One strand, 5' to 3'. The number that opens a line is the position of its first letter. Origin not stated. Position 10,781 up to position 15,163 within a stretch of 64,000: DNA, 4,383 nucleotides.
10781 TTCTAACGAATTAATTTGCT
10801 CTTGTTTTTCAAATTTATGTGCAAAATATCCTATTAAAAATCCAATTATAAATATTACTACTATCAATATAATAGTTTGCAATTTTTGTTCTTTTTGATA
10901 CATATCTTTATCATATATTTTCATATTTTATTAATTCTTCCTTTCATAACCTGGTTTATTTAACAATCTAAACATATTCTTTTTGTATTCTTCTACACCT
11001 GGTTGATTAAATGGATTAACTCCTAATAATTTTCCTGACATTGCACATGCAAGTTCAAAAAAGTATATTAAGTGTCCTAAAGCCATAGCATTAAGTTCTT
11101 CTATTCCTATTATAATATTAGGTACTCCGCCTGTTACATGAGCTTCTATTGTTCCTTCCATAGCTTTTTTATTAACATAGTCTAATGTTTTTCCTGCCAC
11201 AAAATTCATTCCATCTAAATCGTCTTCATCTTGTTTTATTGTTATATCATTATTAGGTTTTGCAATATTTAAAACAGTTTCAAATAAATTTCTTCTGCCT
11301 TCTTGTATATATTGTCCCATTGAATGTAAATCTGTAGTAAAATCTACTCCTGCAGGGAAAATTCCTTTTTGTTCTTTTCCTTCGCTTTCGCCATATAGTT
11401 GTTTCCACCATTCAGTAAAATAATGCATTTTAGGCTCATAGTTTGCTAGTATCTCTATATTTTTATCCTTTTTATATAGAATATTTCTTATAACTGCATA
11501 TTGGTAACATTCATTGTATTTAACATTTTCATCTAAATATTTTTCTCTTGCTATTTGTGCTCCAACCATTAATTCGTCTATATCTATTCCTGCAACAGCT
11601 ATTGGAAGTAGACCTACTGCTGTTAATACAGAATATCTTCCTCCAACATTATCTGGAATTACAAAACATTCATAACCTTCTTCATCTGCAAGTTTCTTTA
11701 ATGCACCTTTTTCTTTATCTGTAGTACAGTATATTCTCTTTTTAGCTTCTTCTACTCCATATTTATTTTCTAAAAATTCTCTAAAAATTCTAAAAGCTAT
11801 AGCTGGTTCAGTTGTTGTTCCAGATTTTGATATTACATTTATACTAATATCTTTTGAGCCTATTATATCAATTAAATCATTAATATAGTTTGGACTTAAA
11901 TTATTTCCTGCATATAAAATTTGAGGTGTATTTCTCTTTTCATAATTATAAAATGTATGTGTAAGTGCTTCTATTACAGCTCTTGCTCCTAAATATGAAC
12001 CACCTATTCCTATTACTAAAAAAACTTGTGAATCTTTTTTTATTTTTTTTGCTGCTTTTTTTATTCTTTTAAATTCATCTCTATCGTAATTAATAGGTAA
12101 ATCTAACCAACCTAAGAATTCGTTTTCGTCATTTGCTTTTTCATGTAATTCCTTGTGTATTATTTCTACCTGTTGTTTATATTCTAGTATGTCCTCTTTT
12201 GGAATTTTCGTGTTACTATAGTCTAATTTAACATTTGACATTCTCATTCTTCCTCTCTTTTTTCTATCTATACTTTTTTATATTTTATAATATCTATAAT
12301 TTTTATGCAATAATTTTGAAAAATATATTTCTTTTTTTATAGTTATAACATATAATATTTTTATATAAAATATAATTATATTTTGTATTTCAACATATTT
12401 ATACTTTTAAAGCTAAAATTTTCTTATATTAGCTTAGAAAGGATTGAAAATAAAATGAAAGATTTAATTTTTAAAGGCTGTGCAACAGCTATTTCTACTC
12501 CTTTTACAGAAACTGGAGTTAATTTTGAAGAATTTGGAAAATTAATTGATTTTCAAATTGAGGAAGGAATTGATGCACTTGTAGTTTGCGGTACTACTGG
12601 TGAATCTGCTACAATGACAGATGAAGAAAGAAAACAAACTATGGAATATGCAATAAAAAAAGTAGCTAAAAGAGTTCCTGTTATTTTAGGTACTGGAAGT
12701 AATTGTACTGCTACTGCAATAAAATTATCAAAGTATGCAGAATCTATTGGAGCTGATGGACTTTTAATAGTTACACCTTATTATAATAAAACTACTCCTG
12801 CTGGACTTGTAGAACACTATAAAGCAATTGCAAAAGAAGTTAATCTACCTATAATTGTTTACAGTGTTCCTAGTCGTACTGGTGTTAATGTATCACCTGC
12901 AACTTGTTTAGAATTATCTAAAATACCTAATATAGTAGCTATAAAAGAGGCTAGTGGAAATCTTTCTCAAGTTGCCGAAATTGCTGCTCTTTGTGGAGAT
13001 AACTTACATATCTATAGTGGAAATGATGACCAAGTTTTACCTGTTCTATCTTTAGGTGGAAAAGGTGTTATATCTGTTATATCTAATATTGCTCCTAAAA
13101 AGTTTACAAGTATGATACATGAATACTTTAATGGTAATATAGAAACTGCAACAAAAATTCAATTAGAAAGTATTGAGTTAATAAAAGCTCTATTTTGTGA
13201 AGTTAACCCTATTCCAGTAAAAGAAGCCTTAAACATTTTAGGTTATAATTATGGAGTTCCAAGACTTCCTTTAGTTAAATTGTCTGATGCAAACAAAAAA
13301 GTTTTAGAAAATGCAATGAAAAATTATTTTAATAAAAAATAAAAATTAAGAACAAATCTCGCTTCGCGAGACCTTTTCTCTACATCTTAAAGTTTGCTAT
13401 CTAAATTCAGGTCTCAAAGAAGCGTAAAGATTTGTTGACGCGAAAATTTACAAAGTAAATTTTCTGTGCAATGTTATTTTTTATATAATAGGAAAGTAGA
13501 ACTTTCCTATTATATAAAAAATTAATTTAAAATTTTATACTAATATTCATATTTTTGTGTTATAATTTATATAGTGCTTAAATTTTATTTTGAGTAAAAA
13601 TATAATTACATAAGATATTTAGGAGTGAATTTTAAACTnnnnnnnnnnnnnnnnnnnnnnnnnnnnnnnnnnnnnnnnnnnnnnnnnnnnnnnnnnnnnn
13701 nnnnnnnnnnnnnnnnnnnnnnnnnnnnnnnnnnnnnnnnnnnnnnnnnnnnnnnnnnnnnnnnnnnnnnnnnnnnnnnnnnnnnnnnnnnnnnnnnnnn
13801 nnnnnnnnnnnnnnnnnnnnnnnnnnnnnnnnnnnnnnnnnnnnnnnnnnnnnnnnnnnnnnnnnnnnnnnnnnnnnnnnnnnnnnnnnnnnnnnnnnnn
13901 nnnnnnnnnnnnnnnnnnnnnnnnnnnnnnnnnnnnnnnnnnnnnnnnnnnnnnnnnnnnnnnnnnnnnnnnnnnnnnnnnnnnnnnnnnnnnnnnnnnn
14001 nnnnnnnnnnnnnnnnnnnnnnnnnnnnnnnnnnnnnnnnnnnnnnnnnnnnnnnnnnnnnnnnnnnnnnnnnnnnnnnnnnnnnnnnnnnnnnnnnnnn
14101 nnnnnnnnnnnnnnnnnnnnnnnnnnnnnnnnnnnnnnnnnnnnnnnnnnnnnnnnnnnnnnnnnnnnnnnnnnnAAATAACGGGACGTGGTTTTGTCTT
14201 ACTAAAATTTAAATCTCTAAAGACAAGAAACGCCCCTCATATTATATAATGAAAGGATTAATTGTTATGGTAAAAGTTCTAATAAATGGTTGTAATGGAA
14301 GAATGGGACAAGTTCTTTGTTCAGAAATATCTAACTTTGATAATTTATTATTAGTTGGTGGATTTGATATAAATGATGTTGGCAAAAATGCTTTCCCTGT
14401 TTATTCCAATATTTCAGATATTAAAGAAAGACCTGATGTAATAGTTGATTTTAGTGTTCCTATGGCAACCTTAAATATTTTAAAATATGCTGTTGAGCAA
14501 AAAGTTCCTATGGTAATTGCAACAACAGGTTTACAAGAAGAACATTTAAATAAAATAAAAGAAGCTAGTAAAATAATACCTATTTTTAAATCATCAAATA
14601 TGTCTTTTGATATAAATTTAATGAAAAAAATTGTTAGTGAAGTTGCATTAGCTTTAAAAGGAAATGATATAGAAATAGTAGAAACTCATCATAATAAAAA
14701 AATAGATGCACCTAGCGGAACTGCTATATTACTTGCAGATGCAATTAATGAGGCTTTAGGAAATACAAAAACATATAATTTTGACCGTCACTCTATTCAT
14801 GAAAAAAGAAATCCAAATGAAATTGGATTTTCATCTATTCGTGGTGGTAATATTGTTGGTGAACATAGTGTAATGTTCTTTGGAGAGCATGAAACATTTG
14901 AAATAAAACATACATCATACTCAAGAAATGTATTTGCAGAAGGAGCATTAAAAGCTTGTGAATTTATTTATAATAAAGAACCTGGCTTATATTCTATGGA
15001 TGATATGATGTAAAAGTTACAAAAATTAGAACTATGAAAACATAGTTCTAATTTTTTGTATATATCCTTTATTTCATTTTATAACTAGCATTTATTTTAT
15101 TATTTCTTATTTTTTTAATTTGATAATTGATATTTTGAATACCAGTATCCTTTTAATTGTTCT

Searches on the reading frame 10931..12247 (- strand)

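Call 70: search_protein_families(library=pfam, proteins=[window:10931-12247:-], max_evalue=0.001)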
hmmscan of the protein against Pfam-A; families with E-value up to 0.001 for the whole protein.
window:10931-12247:- (438 aa): 1 family
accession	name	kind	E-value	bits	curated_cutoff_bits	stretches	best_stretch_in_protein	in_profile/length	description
PF00342.24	PGI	-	1.1e-24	87.4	22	1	75-423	98-460/486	Phosphoglucose isomerase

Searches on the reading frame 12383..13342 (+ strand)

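Call 20: search_protein_families(library=pfam, proteins=[window:12383-13342:+], max_evalue=0.001)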
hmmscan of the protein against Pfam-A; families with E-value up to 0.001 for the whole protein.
window:12383-13342:+ (319 aa): 1 family
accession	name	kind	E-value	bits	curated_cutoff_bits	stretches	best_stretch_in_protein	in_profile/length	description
PF00701.28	DHDPS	-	7.1e-97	324.1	22.1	1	30-313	2-287/289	Dihydrodipicolinate synthetase family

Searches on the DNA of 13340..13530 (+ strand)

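Call 42: search_dna_similar(query=window:13340-13530:+, collection=plasmids, mode=distant, max_evalue=0.01)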
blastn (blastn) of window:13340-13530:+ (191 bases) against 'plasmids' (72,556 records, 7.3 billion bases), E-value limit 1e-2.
Records with a match: 1; places in all: 1; records where one place covers at least 80% of the query: 0.
Best place of each record, by identity: 80-90% 1.
By first word of the organism name: Haliovirga 1.
By predicted mobility (MOB-suite, as given by PLSDB): non-mobilizable 1.
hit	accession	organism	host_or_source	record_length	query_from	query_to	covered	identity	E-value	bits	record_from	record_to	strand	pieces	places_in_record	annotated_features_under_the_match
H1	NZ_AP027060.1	Haliovirga abyssi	-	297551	136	178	23%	86.0%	3e-4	52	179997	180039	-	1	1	none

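Call 43: search_dna_similar(query=window:13340-13530:+, collection=phages, mode=distant, max_evalue=0.01)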
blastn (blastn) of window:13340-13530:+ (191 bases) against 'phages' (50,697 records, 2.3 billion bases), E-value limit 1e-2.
No match.
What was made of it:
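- Tried and rejected: BLAST against plasmid and phage records: nothing beyond a 43-nt chance hit (calls 42, 43).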

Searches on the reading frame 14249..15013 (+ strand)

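Call 70: search_protein_families(library=pfam, proteins=[window:14249-15013:+], max_evalue=0.001)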
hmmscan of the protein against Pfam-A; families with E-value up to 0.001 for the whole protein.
window:14249-15013:+ (254 aa): 2 families
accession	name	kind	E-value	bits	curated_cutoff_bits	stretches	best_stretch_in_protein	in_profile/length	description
PF05173.19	DapB_C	-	1.8e-44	151.2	27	1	122-254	2-121/121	Dihydrodipicolinate reductase, C-terminus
PF01113.26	DapB_N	-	2.2e-30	105.7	25.6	1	8-118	1-124/124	Dihydrodipicolinate reductase, N-terminus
